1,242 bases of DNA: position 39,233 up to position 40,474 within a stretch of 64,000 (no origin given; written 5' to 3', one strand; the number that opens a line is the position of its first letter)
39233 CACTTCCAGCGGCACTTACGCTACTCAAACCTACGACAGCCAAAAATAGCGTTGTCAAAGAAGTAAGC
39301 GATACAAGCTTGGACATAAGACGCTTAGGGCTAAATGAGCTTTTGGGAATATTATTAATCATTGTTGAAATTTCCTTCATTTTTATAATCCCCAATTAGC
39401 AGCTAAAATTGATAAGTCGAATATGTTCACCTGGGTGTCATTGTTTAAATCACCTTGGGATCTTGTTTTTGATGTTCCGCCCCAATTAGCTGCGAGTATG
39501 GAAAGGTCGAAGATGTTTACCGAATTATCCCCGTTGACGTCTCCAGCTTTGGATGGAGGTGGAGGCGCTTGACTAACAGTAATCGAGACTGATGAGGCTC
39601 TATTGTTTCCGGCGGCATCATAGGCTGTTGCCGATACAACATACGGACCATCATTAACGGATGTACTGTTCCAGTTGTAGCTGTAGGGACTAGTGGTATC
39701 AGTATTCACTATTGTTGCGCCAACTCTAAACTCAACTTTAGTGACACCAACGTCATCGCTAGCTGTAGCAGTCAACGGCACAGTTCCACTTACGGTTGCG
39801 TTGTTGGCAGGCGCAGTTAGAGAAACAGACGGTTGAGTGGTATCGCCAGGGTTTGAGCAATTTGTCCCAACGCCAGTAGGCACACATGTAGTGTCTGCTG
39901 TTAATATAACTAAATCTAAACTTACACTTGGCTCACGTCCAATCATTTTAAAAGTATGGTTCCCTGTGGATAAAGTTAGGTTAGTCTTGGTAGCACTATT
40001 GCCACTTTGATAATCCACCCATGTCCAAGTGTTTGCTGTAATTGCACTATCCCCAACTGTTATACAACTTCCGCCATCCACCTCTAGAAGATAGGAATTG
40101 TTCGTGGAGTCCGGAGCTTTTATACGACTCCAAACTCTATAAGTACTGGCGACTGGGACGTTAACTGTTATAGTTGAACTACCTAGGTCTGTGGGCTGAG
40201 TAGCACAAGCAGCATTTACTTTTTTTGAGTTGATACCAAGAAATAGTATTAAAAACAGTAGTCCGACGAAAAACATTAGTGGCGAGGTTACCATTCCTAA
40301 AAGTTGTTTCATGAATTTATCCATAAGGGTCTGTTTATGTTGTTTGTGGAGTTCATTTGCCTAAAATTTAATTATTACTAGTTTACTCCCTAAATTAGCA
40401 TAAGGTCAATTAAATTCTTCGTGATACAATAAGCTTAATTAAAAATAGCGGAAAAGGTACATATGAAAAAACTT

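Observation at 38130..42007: Cohesin/dockerin gene trio with the parts list of a membrane-anchored, tiered surface assembly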

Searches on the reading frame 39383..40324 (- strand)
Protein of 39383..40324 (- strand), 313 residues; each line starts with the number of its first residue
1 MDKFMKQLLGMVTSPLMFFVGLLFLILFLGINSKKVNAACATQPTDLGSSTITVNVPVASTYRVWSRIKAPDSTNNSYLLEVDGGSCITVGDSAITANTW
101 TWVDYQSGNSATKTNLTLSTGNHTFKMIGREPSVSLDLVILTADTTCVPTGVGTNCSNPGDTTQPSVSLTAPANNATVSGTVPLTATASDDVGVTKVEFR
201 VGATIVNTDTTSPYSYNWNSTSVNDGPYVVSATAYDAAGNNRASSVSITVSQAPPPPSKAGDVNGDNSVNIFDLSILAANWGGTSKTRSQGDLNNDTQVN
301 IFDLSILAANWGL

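Call 3: search_protein_families(library=pfam, proteins=[window:39383-40324:-], max_evalue=1)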
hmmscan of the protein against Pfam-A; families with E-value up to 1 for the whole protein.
window:39383-40324:- (313 aa): 3 families
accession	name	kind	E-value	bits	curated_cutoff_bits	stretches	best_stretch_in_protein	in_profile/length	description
PF17957.7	Big_7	-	3e-20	73.1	24.1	1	165-232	1-70/70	Bacterial Ig domain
PF00404.24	Dockerin_1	-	1.6e-07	31.8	22.9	1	260-308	1-53/57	Dockerin type I domain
PF19077.6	Big_13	-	0.00013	22.8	27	1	184-250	33-100/102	Bacterial Ig-like domain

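Call 28: search_solved_structures(query=window:39383-40324:-, max_evalue=1)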
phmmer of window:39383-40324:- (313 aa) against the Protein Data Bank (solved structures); distinct sequences matched with E-value up to 1: 16.
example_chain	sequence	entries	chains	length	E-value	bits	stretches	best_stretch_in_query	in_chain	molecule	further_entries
3pdd_A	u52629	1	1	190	2.2e-14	56.7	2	163-253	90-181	Glycoside hydrolase, family 9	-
9x9r_A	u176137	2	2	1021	1e-12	51.2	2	155-256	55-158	Chitodextrinase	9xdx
9kvu_A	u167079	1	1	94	3.3e-09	39.7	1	164-251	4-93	bacterial immunoglobulin domain B1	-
3pe9_A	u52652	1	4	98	1.5e-08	37.5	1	167-253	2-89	Fibronectin(III)-like module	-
2y3n_B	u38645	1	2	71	0.00019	24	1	260-312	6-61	CELLULOSOMAL FAMILY-48 PROCESSIVE GLYCOSIDE HYDROLASE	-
3pdg_A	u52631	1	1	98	0.00095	21.8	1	181-245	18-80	Fibronectin(III)-like module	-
5nrk_B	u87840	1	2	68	0.023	17.2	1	259-307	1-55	DocCel5: Type I dockerin repeat domain from A. cellulolyticus family 5 endoglucanase WP_01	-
5nrm_B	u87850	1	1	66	0.025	17.1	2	258-278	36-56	DocCel5: Type I dockerin repeat domain from A. cellulolyticus family 5 endoglucanase WP_01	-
2jnk_A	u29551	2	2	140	0.029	16.9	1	259-307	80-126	Hyalurononglucosaminidase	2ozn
2b59_B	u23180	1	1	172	0.11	15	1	244-312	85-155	Cellulosomal scaffolding protein A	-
4fl4_A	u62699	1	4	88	0.13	14.8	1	260-308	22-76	Glycoside hydrolase family 9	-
2mte_A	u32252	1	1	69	0.26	13.8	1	260-308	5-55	Cellulose 1,4-beta-cellobiosidase (reducing end) CelS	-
1daq_A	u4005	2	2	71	0.27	13.7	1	260-308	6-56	ENDOGLUCANASE SS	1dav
5lxv_B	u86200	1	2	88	0.28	13.6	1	257-305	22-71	Carbohydrate-binding protein WP_009985128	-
3bvq_A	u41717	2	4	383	0.8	12.2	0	143-218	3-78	NotI restriction endonuclease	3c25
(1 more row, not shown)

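Call 29: find_homologous_proteins(query=window:39383-40324:-)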
Query window:39383-40324:- (313 aa): 1868 proteins with E <= 0.001 among 4874 candidates; the best 120 are listed.
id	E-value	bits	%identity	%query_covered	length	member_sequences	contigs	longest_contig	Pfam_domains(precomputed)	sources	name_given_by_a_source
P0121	6.4e-196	668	100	99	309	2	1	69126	PF00404.25,PF17957.8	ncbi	-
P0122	2.3e-162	557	83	98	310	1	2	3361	PF00404.25,PF17957.8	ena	-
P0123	1.5e-140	486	76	98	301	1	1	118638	PF00404.25,PF17957.8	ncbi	-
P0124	1.4e-137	476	71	99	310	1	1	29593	PF00404.25,PF17957.8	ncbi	-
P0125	2.2e-130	452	51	84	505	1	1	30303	PF00404.25,PF17957.8,PF13750.13,PF19077.7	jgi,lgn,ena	-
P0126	4.3e-124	432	57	74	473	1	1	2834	PF00404.25,PF17957.8,PF13750.13,PF19077.7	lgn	-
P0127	7.2e-124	431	59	74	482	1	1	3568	PF27332.1,PF00404.25,PF17957.8,PF13750.13,PF19077.7,PF16967.12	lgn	-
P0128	2.4e-123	429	58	74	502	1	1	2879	PF00404.25,PF17957.8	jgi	jgi:hypothetical protein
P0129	3.9e-122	425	56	75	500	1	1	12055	PF00404.25,PF17957.8,PF13750.13,PF19077.7,PF16967.12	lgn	-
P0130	3.2e-120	419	64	99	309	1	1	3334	PF00404.25,PF17957.8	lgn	-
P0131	6.2e-120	418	49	85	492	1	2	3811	PF00404.25,PF02494.23,PF17957.8,PF13750.13,PF19077.7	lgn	-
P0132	1.4e-118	414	52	75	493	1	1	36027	PF00404.25,PF17957.8,PF13750.13,PF19077.7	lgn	-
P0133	7.9e-117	408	57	66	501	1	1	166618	PF00404.25,PF17957.8,PF13750.13,PF19077.7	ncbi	-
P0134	8.2e-117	408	51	78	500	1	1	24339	PF00404.25,PF17957.8,PF13750.13,PF19077.7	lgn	-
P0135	1.0e-116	408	44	87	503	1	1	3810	PF00404.25,PF17957.8,PF13750.13,PF19077.7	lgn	-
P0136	1.5e-116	407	46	80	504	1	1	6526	PF00404.25,PF17957.8,PF13750.13,PF19077.7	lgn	-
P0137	2.1e-115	403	44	81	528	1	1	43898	PF07495.20,PF27332.1,PF00404.25,PF17957.8,PF19077.7,PF16967.12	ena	-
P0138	4.7e-115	402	51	76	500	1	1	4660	PF00404.25,PF05593.20,PF17957.8,PF13750.13,PF20622.5,PF19077.7,PF16967.12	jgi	jgi:hypothetical protein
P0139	8.6e-114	398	58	69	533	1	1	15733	PF00404.25,PF17957.8,PF07705.18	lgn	-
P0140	9.1e-114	398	56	63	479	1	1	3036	PF00404.25,PF17957.8,PF13750.13,PF19077.7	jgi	jgi:chitinase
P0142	1.5e-111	391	58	73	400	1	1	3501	PF00404.25,PF17957.8,PF19077.7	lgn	-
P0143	1.8e-111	390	55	81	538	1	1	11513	PF00404.25,PF17957.8,PF07705.18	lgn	-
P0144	3.4e-111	389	53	73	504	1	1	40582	PF00404.25,PF17957.8,PF13750.13,PF19077.7,PF16967.12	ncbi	-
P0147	3.1e-108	380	45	78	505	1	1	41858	PF00404.25,PF17957.8,PF13750.13,PF19077.7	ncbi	-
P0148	4.3e-108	379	51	76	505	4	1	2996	PF00404.25,PF17957.8,PF13750.13,PF19077.7,PF16967.12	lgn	-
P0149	5.8e-108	379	48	67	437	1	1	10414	PF00404.25,PF17957.8,PF13750.13,PF24384.2,PF19077.7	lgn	-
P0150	8.6e-108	378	52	71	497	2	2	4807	PF00404.25,PF17957.8,PF19077.7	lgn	-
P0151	2.3e-107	377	46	81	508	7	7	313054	PF00404.25,PF17957.8,PF17829.8,PF19077.7,PF16967.12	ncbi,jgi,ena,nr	ncbi:MAG TPA: Ig-like domain-containing protein [Candidatus Saccharibacteria bacterium]|nr:Ig-like d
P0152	5.3e-107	376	55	81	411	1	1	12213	PF00404.25,PF17957.8,PF19077.7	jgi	jgi:hypothetical protein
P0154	2.9e-106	373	49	72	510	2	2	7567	PF15418.13,PF00404.25,PF17957.8,PF13750.13,PF16640.12,PF06832.19,PF19077.7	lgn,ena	-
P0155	2.4e-105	370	48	75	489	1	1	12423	PF00404.25,PF02494.23,PF17957.8,PF13750.13,PF19077.7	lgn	-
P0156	2.5e-105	370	56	68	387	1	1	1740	PF00404.25,PF17957.8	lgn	-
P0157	4.3e-104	366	50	74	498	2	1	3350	PF00404.25,PF17957.8,PF13750.13,PF06832.19,PF19077.7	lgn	-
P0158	5.7e-104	366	59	65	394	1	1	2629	PF00404.25,PF17957.8,PF19077.7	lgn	-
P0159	2.2e-103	364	52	72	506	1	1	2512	PF00404.25,PF17957.8,PF13750.13,PF06832.19,PF19077.7,PF16967.12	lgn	-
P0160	3.2e-103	363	66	59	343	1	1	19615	PF00404.25,PF17957.8,PF13750.13,PF19077.7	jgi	jgi:hypothetical protein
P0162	1.2e-101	358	48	71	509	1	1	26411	PF00404.25,PF17957.8,PF13750.13,PF16640.12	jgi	jgi:hypothetical protein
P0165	8.1e-100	352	50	75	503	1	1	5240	PF00404.25,PF17957.8,PF06832.19,PF19077.7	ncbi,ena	-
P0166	3.1e-99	350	46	80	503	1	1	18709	PF00404.25,PF17957.8,PF13750.13,PF06832.19,PF19077.7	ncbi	ncbi:MAG: Ig-like domain-containing protein [Candidatus Saccharimonadales bacterium]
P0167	9.8e-99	348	52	75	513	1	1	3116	PF21868.4,PF00404.25,PF17957.8,PF19077.7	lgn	-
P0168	1.4e-98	348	51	78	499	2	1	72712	PF00404.25,PF17957.8,PF13750.13,PF00041.28,PF19077.7,PF16656.12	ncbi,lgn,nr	ncbi:hypothetical protein EYC59_03660 [Candidatus Saccharibacteria bacterium]|nr:MAG: hypothetical p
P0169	6.6e-97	342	56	95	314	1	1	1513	PF00404.25,PF17957.8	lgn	-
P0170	8.0e-97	342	43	74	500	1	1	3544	PF00404.25,PF17957.8,PF13750.13,PF19077.7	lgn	-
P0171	1.1e-96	342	51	69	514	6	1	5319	PF00404.25,PF17957.8,PF16640.12,PF19077.7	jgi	-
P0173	2.6e-95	337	46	80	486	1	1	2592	PF00404.25,PF17957.8,PF13750.13,PF19077.7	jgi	-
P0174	1.5e-94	335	49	77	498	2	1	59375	PF00404.25,PF02494.23,PF17957.8,PF06832.19,PF00041.28,PF19077.7,PF16656.12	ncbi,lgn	-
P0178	2.5e-93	331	46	80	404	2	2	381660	PF00404.25,PF17957.8,PF13750.13,PF19077.7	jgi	jgi:hypothetical protein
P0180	2.4e-91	324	47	70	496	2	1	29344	PF00404.25,PF17957.8,PF19077.7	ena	-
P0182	4.8e-91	323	47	68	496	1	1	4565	PF00404.25,PF17957.8,PF19077.7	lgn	-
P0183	1.3e-90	322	45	79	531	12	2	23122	PF00404.25,PF17957.8,PF07705.18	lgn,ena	-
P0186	1.8e-89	318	48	70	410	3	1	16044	PF00404.25,PF17957.8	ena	-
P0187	3.6e-89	317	52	68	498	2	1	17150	PF00404.25,PF17957.8,PF06832.19,PF19077.7,PF16656.12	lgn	-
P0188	3.9e-89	317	44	77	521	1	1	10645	PF00404.25,PF17957.8,PF19077.7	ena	-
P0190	7.2e-88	313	51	76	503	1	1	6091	PF00404.25,PF17957.8,PF00041.28,PF19077.7,PF16656.12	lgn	-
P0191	1.2e-87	312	52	96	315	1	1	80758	PF00404.25,PF17957.8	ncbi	-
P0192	9.9e-87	309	50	73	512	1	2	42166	PF00404.25,PF17957.8,PF19077.7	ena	-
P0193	3.0e-86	307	45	75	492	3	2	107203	PF00404.25,PF17957.8,PF13750.13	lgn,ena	-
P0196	3.1e-84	301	50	72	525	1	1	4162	PF00404.25,PF17957.8,PF13750.13,PF07705.18,PF19077.7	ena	-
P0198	6.6e-84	300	50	79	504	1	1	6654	PF00404.25,PF17957.8,PF00041.28,PF16656.12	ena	-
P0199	7.3e-84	300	51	73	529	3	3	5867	PF00404.25,PF17957.8,PF16656.12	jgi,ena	-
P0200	1.5e-83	299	48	79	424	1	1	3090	PF00404.25,PF17957.8,PF13750.13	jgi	jgi:hypothetical protein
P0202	5.0e-83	297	52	95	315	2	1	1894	PF00404.25,PF17957.8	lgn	-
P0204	1.3e-82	296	46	74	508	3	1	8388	PF00404.25,PF17957.8,PF13750.13,PF00041.28,PF19077.7,PF16656.12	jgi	-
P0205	5.1e-82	294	44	73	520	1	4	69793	PF00404.25,PF17957.8,PF13750.13,PF19077.7,PF21223.4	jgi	jgi:hypothetical protein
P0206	5.8e-82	293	53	57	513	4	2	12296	PF00404.25,PF17957.8,PF19077.7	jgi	jgi:hypothetical protein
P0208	9.0e-82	293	47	86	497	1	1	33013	PF00404.25,PF17957.8,PF18370.8,PF00041.28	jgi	jgi:chitodextrinase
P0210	2.0e-81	292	50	95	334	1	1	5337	PF00404.25,PF17957.8,PF25275.2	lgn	-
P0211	2.4e-81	291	46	73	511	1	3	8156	PF00404.25,PF02494.23,PF17957.8,PF13750.13,PF00041.28,PF19077.7,PF16656.12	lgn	-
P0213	1.1e-80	289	50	70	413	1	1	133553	PF00404.25,PF17957.8,PF13750.13,PF06832.19,PF19077.7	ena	-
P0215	1.4e-80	289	52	95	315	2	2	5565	PF00404.25,PF17957.8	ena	-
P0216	2.5e-80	288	49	77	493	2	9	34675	PF00404.25,PF17957.8,PF13750.13,PF19077.7,PF16656.12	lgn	-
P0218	3.6e-80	288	45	77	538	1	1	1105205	PF00404.25,PF17957.8,PF07705.18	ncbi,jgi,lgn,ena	ncbi:MAG TPA: Ig-like domain-containing protein [Candidatus Saccharimonadales bacterium]|jgi:hypothe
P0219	4.3e-80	287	52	88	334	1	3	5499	PF00404.25,PF17957.8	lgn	-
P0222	2.3e-79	285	49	65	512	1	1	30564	PF00404.25,PF17957.8,PF06832.19,PF19077.7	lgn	-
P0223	3.4e-79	284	47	80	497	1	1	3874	PF00404.25,PF17957.8,PF18370.8,PF00041.28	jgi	jgi:chitodextrinase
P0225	4.2e-79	284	49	82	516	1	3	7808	PF00404.25,PF17957.8,PF18370.8,PF00041.28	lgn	-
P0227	1.2e-78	282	55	76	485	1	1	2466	PF00404.25,PF17957.8,PF19077.7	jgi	jgi:hypothetical protein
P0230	2.2e-78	282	48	72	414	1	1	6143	PF00404.25,PF17957.8,PF19077.7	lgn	-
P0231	3.3e-78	281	46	79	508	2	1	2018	PF00404.25,PF17957.8,PF13750.13,PF06832.19,PF00041.28,PF19077.7,PF16656.12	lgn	-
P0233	1.7e-77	279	47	79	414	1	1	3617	PF18981.7,PF00404.25,PF17957.8,PF19077.7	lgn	-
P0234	5.4e-77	277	41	88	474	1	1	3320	PF00404.25,PF17957.8,PF19077.7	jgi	jgi:hypothetical protein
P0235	5.5e-77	277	51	66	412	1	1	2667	PF00404.25,PF17957.8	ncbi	-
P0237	5.5e-76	274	50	71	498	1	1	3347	PF00404.25,PF17957.8,PF18370.8,PF00041.28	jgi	jgi:chitodextrinase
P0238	7.2e-76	273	49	77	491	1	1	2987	PF00404.25,PF17957.8,PF18370.8,PF00041.28,PF19077.7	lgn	-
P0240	2.3e-75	272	46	73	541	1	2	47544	PF00404.25,PF17957.8,PF07705.18,PF19077.7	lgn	-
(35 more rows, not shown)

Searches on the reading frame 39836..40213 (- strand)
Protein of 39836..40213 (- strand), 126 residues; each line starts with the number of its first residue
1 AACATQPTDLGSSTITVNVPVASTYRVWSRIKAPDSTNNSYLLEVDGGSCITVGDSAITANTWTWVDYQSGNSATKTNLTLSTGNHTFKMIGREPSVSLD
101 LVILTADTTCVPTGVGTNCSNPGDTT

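Call 6: search_protein_families(library=pfam, proteins=[window:39836-40213:-], max_evalue=10)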
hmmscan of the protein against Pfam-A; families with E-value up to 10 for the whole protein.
seq(126 aa): 1 family
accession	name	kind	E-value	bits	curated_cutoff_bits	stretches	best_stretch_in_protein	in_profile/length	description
PF17829.7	GH115_C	-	0.044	14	24.1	1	36-107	85-161/172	Glycosyl hydrolase family 115 C-terminal domain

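Call 40: predict_structure(alignment_id=A3)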
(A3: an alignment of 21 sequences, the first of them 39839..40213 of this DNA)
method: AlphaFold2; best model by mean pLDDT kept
length: 125 residues; sequences in the alignment: 21
mean_pLDDT: 89.4   pTM: 0.81
mean pLDDT of the five models: 89.4, 89.0, 88.6, 87.8, 87.0
residues with pLDDT >= 90: 96; 70-90: 22; 50-70: 4; < 50: 3
segments of 3 or more residues with pLDDT < 50: none
pLDDT, mean of each block of 10 residues (from residue 1): 74 92 94 92 93 91 94 92 95 93 92 89 52
secondary structure, 60 per line:
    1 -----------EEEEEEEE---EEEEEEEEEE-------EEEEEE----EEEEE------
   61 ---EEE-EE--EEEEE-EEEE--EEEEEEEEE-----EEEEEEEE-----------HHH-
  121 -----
elements in order: E12-19 E23-32 E40-45 E50-54 E64-66 E72-76 E78-81 E84-92 E98-105

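Call 43: fold_search(model_id=the predicted structure, library=pdb)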
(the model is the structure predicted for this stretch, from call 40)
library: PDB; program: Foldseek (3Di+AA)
matches with E <= 10: 1499; with E <= 0.001: 4
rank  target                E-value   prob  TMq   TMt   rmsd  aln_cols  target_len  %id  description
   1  3wnn_A                6.3e-04  1.00  0.52  0.11   3.3       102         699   24  D308A mutant of Bacillus circulans T-3040 cycloisomaltooligosaccharide glucanotransferase complexed with isomaltooctao (released 2014-02-05)
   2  3wnn_B                6.7e-04  1.00  0.51  0.11   3.7       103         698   23  D308A mutant of Bacillus circulans T-3040 cycloisomaltooligosaccharide glucanotransferase complexed with isomaltooctao (released 2014-02-05)
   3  3wnp_A                9.7e-04  1.00  0.53  0.11   3.2       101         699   24  D308A, F268V, D469Y, A513V, and Y515S quintuple mutant of Bacillus circulans T-3040 cycloisomaltooligosaccharide gluca (released 2014-02-05)
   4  3wno_A                9.7e-04  1.00  0.51  0.11   3.9       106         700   25  D308A mutant of Bacillus circulans T-3040 cycloisomaltooligosaccharide glucanotransferase complexed with cycloisomalto (released 2014-02-05)
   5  3wnl_A                1.1e-03  1.00  0.53  0.11   3.2       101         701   23  D308A mutant of Bacillus circulans T-3040 cycloisomaltooligosaccharide glucanotransferase complexed with isomaltohexao (released 2014-02-05)
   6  3wnk                  1.2e-03  1.00  0.50  0.10   3.2       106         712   24  Crystal Structure of Bacillus circulans T-3040 cycloisomaltooligosaccharide glucanotransferase (released 2014-02-05)
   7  2cdp_C                1.7e-03  1.00  0.55  0.54   3.3       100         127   18  Structure of a CBM6 in complex with neoagarohexaose (released 2006-02-08)
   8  3zm8_A                2.5e-03  1.00  0.57  0.18   4.6       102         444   17  Crystal structure of Podospora anserina GH26-CBM35 beta-(1,4)- mannanase (released 2013-04-17)
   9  5wug                  3.2e-03  1.00  0.49  0.08   3.7        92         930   18  Expression, characterization and crystal structure of a novel beta-glucosidase from Paenibacillus barengoltzii (released 2018-01-31)
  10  5wvp                  3.4e-03  1.00  0.56  0.08   2.2        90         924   19  Expression, characterization and crystal structure of a novel beta-glucosidase from Paenibacillus barengoltzii (released 2018-01-31)
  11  2cdp_B                3.8e-03  1.00  0.54  0.53   3.3        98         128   17  Structure of a CBM6 in complex with neoagarohexaose (released 2006-02-08)
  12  1w0n                  4.0e-03  1.00  0.53  0.55   3.6       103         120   14  Structure of uncomplexed Carbohydrate Binding Domain CBM36 (released 2004-10-27)
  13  8j3x_A                5.2e-03  1.00  0.58  0.20   2.3        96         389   19  Crystal structure of CBM6E from Saccharophagus degradans (released 2024-04-24)
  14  1uxz_A                5.2e-03  1.00  0.46  0.44   4.0        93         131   25  Carbohydrate binding module (CBM6cm-2) from Cellvibrio mixtus lichenase 5A (released 2004-03-11)
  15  2vzp_B                5.5e-03  1.00  0.47  0.47   4.2        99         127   23  Atomic Resolution Structure of the C-terminal CBM35 from Amycolatopsis orientalis exo-chitosanase CsxA (released 2009-01-13)
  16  8j3x_B                5.8e-03  1.00  0.58  0.20   2.2        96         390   19  Crystal structure of CBM6E from Saccharophagus degradans (released 2024-04-24)
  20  2vzp_A                6.5e-03  1.00  0.47  0.47   4.3        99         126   22  Atomic Resolution Structure of the C-terminal CBM35 from Amycolatopsis orientalis exo-chitosanase CsxA (released 2009-01-13)
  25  2w3j                  8.5e-03  1.00  0.56  0.52   2.9       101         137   16  Structure of a family 35 carbohydrate binding module from an environmental isolate (released 2009-01-20)
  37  2cdp_D                1.3e-02  1.00  0.51  0.49   3.7        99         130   19  Structure of a CBM6 in complex with neoagarohexaose (released 2006-02-08)
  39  2cdp_A                1.5e-02  1.00  0.52  0.48   3.2       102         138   16  Structure of a CBM6 in complex with neoagarohexaose (released 2006-02-08)
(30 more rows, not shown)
